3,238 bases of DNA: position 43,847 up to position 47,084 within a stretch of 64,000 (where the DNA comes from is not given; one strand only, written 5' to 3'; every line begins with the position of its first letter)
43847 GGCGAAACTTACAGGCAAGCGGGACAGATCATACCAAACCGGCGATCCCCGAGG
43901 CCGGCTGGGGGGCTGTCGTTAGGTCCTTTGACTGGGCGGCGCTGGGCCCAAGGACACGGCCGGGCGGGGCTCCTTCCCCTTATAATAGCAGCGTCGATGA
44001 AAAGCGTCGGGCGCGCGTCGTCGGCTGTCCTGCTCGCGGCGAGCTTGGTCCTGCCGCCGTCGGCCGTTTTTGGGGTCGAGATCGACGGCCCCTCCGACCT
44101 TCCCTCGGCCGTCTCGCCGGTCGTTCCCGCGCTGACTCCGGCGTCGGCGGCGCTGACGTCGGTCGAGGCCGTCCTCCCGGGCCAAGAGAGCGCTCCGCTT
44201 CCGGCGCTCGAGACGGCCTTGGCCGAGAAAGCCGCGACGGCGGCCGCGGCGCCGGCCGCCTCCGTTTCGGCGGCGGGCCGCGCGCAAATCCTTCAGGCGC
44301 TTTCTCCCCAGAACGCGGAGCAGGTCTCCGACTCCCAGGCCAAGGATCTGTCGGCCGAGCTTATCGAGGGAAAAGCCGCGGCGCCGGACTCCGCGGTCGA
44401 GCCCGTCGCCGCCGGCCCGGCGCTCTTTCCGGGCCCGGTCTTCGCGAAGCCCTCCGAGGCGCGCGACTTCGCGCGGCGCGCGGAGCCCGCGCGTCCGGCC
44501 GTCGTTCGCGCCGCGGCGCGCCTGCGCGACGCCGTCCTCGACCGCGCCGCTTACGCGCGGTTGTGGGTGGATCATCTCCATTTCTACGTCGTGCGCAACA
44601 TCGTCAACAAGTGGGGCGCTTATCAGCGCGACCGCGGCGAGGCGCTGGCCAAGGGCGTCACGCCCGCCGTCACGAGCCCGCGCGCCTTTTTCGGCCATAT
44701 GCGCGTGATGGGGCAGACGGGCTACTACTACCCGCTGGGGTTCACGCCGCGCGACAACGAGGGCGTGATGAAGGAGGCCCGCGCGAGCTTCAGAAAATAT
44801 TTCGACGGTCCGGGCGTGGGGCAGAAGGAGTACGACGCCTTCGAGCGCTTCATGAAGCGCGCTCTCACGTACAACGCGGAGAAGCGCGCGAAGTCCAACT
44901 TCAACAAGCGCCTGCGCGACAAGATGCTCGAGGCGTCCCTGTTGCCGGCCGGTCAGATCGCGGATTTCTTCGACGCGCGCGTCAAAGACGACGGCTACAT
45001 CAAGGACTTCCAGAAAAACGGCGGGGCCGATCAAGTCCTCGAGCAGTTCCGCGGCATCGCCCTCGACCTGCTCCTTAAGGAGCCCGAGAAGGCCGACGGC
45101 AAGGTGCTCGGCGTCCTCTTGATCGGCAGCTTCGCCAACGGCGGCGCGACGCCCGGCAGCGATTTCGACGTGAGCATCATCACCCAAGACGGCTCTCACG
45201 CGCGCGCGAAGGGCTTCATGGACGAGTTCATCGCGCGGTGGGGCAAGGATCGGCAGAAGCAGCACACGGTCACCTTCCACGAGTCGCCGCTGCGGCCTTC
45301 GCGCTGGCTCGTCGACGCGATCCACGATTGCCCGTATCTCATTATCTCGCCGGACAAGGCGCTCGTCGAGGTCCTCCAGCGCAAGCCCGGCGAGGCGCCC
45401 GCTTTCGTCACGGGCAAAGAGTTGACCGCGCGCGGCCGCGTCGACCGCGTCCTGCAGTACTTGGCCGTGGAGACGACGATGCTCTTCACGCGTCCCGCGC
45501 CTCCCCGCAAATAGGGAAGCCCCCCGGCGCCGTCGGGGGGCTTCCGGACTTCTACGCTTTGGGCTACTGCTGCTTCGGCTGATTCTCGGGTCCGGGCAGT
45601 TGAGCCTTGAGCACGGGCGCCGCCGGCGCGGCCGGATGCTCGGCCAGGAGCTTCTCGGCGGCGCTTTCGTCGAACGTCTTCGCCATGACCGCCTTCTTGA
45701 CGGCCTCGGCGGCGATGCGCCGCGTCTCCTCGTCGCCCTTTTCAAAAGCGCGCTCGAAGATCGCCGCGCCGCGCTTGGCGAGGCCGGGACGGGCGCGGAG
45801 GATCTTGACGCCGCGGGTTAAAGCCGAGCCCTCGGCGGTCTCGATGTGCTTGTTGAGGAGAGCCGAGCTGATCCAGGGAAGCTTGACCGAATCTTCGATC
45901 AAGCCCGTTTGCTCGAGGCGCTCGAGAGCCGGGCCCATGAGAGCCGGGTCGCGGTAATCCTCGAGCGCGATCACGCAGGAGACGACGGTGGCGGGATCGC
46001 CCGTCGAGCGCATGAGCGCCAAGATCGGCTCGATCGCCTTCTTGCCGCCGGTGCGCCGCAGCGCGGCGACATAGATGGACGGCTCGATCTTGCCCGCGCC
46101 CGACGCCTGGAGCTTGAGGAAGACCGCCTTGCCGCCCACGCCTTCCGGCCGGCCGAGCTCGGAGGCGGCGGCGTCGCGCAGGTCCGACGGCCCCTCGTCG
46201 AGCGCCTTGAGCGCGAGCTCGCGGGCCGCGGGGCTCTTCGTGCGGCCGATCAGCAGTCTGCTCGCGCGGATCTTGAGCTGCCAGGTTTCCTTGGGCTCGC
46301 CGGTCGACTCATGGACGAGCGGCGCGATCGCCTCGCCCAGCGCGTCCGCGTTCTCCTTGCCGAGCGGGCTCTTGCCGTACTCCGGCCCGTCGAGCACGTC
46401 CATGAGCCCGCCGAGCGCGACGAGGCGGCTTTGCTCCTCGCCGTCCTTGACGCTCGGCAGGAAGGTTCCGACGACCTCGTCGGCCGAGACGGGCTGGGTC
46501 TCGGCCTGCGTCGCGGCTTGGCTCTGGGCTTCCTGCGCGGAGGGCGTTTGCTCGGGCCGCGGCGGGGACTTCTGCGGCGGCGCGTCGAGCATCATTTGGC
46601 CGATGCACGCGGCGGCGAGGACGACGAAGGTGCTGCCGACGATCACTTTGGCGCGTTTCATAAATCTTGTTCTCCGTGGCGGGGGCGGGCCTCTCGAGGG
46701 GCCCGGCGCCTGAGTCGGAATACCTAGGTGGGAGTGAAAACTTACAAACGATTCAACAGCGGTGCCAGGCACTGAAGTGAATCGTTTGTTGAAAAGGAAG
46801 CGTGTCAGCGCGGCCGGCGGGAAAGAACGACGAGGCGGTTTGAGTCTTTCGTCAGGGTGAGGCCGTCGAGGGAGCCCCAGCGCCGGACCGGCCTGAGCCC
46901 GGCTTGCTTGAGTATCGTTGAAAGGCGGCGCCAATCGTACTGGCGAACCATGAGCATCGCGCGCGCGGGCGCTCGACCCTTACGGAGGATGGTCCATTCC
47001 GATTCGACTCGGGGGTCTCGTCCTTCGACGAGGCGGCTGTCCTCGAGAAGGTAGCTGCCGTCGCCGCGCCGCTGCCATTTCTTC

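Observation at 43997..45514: Exported nucleotidyltransferase-fold protein divergent from the ECF sigma / anti-sigma operon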

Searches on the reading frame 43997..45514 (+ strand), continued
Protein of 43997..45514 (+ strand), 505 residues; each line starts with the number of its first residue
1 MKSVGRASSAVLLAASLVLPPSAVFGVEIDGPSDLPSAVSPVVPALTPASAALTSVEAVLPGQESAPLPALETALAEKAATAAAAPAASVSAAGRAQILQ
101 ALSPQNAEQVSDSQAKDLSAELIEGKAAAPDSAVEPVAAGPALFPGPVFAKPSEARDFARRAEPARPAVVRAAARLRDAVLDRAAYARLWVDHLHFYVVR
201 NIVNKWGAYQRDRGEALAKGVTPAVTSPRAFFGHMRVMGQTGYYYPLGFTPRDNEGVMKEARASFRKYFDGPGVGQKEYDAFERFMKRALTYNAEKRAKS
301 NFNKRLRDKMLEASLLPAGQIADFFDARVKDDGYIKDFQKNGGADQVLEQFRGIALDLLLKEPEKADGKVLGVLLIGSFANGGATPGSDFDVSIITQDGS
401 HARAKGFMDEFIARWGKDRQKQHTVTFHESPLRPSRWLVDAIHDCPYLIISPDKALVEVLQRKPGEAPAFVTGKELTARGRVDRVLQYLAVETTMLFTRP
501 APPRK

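Call 84: fold_search(model_id=the predicted structure, library=pdb)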
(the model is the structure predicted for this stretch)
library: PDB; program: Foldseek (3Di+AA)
matches with E <= 10: 249; with E <= 0.001: 0
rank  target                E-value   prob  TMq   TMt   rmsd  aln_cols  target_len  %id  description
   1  7bxo_A                4.8e-02  0.97  0.16  0.50   4.4       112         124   15  Crystal structure of the toxin-antitoxin with AMP-PNP (released 2020-09-30)
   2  7bxo_E                4.8e-02  0.96  0.15  0.47   4.8       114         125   15  Crystal structure of the toxin-antitoxin with AMP-PNP (released 2020-09-30)
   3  3k7d_A                8.2e-02  0.28  0.15  0.16  19.2       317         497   11  C-terminal (adenylylation) domain of E.coli Glutamine Synthetase Adenylyltransferase (released 2009-12-15)
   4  7ae9_G                1.2e-01  0.80  0.15  0.41   5.5       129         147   17  Crystal structure of mono-AMPylated HEPN(R46E) toxin in complex with MNT antitoxin (released 2020-12-30)
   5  1no5_A                1.4e-01  0.96  0.16  0.60   3.8       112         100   19  Structure of HI0073 from Haemophilus influenzae, the nucleotide binding domain of the HI0073/HI0074 two protein nucleo (released 2004-03-16)
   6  1no5_B                1.5e-01  0.90  0.15  0.55   4.5       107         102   19  Structure of HI0073 from Haemophilus influenzae, the nucleotide binding domain of the HI0073/HI0074 two protein nucleo (released 2004-03-16)
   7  6m6u_F                1.5e-01  0.66  0.14  0.42   5.8       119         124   13  Crystal structure the toxin-antitoxin MntA-HpeT mutant-D39ED41E (released 2020-09-30)
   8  1v4a                  1.8e-01  0.18  0.16  0.18  18.9       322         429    8  Structure of the N-terminal Domain of Escherichia coli Glutamine Synthetase adenylyltransferase (released 2004-07-27)
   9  7q72_B                2.3e-01  0.16  0.12  0.12  11.6       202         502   12  Structure of Pla1 in complex with Red1 (released 2022-12-07)
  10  3k7d_B                2.4e-01  0.20  0.15  0.16  18.0       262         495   12  C-terminal (adenylylation) domain of E.coli Glutamine Synthetase Adenylyltransferase (released 2009-12-15)
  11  8xeo_B                2.8e-01  0.87  0.12  0.51   3.6        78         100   17  Crystal structure of MNT antitoxin (released 2024-12-18)
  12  6u2o_A                3.0e-01  0.09  0.11  0.15  15.2       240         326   13  Structure of human DNA polymerase beta misinserting dAMPNPP opposite the 5'G of the cisplatin Pt-GG intrastrand crossl (released 2020-08-26)
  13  8xeh_E                3.1e-01  0.82  0.12  0.47   3.9        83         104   12  Crystal structure of HEPN-MNT complex (released 2024-12-18)
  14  8xeo_A                3.9e-01  0.77  0.12  0.51   3.6        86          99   16  Crystal structure of MNT antitoxin (released 2024-12-18)
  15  6fzb_A                4.3e-01  0.41  0.10  0.19   8.5       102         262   18  AadA in complex with ATP, magnesium and streptomycin (released 2018-06-13)
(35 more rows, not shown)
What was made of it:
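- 45089..45376 (+): MNT-type minimal nucleotidyltransferase core (aa 365-460). Foldseek: MntA 7bxo, prob 0.97 (call 84).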

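Call 87: search_solved_structures(query=A3, max_evalue=1, show_alignments=2)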
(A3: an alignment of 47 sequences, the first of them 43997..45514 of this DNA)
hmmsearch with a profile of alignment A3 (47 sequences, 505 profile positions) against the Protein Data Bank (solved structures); distinct sequences matched with E-value up to 1: 5.
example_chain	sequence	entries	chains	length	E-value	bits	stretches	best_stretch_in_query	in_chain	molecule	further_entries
4ebj_A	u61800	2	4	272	0.056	16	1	367-393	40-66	Aminoglycoside nucleotidyltransferase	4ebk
5yep_A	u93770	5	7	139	0.059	15.9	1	371-395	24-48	Toxin-antitoxin system antidote Mnt family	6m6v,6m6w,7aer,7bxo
7aoi_BB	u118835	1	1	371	0.22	14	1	50-131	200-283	mL68,mL68,mL68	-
9dbh_A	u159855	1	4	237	0.59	12.6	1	367-394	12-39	HalB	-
9dbj_A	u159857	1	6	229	0.63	12.5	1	367-394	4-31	HalB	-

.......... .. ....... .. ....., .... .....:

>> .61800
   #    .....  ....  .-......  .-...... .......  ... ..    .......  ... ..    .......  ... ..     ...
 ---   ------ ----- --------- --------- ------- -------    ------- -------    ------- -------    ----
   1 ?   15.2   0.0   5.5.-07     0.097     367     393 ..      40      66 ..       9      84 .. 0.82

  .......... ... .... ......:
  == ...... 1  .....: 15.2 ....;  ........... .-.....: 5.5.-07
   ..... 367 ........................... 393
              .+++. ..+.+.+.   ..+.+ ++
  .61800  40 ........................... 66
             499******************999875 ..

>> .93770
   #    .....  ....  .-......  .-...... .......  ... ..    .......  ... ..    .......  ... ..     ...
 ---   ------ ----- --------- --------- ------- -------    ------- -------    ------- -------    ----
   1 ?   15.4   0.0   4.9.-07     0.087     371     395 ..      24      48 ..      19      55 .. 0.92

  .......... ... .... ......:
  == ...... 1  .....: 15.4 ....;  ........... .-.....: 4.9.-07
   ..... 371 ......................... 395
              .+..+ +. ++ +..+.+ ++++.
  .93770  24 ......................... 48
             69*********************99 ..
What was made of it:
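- Closest known: Antibiotic nucleotidyltransferases. Same: Motif-level profile hit to ANT(4')-IIb at E 0.056 (call 87).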

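Call 91: search_protein_families(library=ncbifam, proteins=[P0036, P0032, P0053, P0087, P0060, P0054], max_evalue=0.001)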
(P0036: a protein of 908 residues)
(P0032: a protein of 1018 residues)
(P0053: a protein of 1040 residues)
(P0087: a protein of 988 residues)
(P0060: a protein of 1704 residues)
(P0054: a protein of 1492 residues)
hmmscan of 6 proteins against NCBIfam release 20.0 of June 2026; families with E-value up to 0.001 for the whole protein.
P0036 (908 aa): 1 family
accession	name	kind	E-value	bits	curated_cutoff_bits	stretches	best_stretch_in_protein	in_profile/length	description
TIGR00900.1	2A0121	subfamily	1.7e-16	60.5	319.6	1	501-859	4-350/364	H+ Antiporter protein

P0032 (1018 aa): 1 family
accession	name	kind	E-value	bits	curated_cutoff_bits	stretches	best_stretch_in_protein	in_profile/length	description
NF047752.1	MntA_antitoxin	equivalog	0.00054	19.8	60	0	303-345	7-50/106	type VII toxin-antitoxin system MntA family adenylyltransferase antitoxin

P0053 (1040 aa): 0 families

P0087 (988 aa): 0 families

P0060 (1704 aa): 7 families
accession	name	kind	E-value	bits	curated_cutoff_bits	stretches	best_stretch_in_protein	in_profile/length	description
NF001667.0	PRK00431.2-3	equivalog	2.2e-06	27.4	252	1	208-376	8-179/182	ADP-ribose-binding protein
NF001660.0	PRK00431.1-1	equivalog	2.6e-06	27.1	271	1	209-363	4-165/177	O-acetyl-ADP-ribose deacetylase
NF047752.1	MntA_antitoxin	equivalog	7.4e-05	22.6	60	1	847-887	8-50/106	type VII toxin-antitoxin system MntA family adenylyltransferase antitoxin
NF001661.0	PRK00431.1-2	equivalog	0.00013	21.9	291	0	209-260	2-54/179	O-acetyl-ADP-ribose deacetylase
TIGR03468.1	HpnG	hypoth_equivalog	0.00013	21.6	187.1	0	1190-1237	34-83/212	hopanoid-associated phosphorylase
NF001664.0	PRK00431.1-6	equivalog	0.00018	20.9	200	0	208-249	2-43/173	O-acetyl-ADP-ribose deacetylase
NF001662.0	PRK00431.1-3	equivalog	0.00024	21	215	0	290-367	107-179/185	[protein ADP-ribosylglutamate] hydrolase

P0054 (1492 aa): 7 families
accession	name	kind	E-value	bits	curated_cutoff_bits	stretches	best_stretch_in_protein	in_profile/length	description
NF053512.1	nitric_RR_NosR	exception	2.6e-19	69.6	400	1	706-882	189-361/422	response regulator c-di-GMP phosphodiesterase, NosR family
NF047752.1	MntA_antitoxin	equivalog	1.1e-07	31.7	60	1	517-563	3-50/106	type VII toxin-antitoxin system MntA family adenylyltransferase antitoxin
TIGR00277.1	HDIG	domain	4.4e-07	29.7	27.6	1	709-798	5-80/84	HDIG domain-containing metalloprotein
TIGR01596.1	cas3_HD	equivalog_domain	7.4e-07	29.4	43.45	1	709-816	1-113/178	CRISPR-associated endonuclease Cas3''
TIGR03162.1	ribazole_cobC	equivalog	9.1e-07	28.5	162.9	1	1333-1458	42-149/176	alpha-ribazole phosphatase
NF005567.0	PRK07238.1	equivalog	9.5e-07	28.5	326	1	1262-1456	174-329/378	bifunctional RNase H/acid phosphatase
TIGR02621.3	cas3_GSU0051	exception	3.4e-06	26.2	400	1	592-776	551-737/854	type I-G CRISPR-associated helicase/endonuclease Cas3g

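Call 99: find_encoding_contigs(protein=P0060, flank=5000, max_places=1)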
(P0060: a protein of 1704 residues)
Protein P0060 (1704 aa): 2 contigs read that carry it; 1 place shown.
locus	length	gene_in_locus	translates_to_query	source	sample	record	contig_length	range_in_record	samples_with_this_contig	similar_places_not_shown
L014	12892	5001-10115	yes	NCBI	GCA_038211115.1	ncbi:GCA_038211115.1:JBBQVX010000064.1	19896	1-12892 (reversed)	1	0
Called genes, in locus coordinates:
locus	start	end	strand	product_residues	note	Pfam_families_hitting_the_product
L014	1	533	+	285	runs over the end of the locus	PF01734:Patatin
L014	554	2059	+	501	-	PF01593:Amino_oxidase, PF12831:FAD_oxidored (faint), PF13450:NAD_binding_8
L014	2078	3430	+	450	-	PF00180:Iso_dh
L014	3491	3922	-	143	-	PF08327:AHSA1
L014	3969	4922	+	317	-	PF00535:Glycos_transf_2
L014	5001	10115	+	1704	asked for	PF18765:Polbeta (weak)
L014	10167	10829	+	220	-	-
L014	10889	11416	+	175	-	PF04542:Sigma70_r2, PF08281:Sigma70_r4_2, PF04545:Sigma70_r4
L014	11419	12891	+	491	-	?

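Call 100: find_encoding_contigs(protein=P0037, flank=5000, max_places=1)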
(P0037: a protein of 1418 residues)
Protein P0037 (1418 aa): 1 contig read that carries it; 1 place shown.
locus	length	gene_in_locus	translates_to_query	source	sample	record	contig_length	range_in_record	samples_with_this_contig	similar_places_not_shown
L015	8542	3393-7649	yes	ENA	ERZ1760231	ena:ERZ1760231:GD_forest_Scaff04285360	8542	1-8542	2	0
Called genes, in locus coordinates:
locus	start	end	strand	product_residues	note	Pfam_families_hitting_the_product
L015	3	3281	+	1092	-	?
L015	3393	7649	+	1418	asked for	-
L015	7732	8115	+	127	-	PF00072:Response_reg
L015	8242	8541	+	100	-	?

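Call 101: find_encoding_contigs(protein=P0080, flank=5000, max_places=1)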
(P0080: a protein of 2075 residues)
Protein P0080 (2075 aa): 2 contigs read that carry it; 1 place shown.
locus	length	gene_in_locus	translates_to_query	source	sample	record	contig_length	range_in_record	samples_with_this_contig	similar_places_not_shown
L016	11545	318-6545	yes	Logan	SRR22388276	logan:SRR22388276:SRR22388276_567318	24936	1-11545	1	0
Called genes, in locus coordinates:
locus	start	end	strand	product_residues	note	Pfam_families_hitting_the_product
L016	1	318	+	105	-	?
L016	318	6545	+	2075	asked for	PF01909:NTP_transf_2, PF00092:VWA (weak)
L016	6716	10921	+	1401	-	-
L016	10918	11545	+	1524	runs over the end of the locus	PF23366:Beta-prop_HVO_0234 (faint), PF25210:Kelch_FKB95 (faint), PF25852:DUF6242_C (faint)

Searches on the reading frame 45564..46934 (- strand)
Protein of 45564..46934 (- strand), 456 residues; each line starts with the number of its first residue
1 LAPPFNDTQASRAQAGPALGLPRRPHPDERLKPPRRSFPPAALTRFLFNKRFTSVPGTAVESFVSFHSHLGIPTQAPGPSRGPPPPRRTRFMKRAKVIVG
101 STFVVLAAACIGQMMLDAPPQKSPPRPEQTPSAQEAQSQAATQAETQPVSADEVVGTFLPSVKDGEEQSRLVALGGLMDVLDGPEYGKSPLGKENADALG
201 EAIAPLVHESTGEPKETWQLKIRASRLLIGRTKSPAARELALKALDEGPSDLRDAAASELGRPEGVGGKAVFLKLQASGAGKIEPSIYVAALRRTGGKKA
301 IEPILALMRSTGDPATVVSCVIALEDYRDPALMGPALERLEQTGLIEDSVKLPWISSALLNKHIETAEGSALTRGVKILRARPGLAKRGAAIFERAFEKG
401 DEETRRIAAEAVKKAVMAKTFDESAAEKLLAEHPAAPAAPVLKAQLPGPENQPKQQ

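Call 5: search_protein_families(library=pfam, proteins=[window:45564-46934:-], max_evalue=0.1)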
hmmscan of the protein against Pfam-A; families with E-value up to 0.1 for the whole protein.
window:45564-46934:- (456 aa): 1 family
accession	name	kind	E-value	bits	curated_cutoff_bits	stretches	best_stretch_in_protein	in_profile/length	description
PF13646.12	HEAT_2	-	0.00016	22.4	27.7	0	289-331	21-62/88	HEAT repeats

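Call 65: search_protein_families(library=ncbifam, proteins=[window:45564-46661:-], max_evalue=0.01)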
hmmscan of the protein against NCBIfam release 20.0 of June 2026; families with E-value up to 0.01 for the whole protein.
window:45564-46661:- (365 aa): 0 families
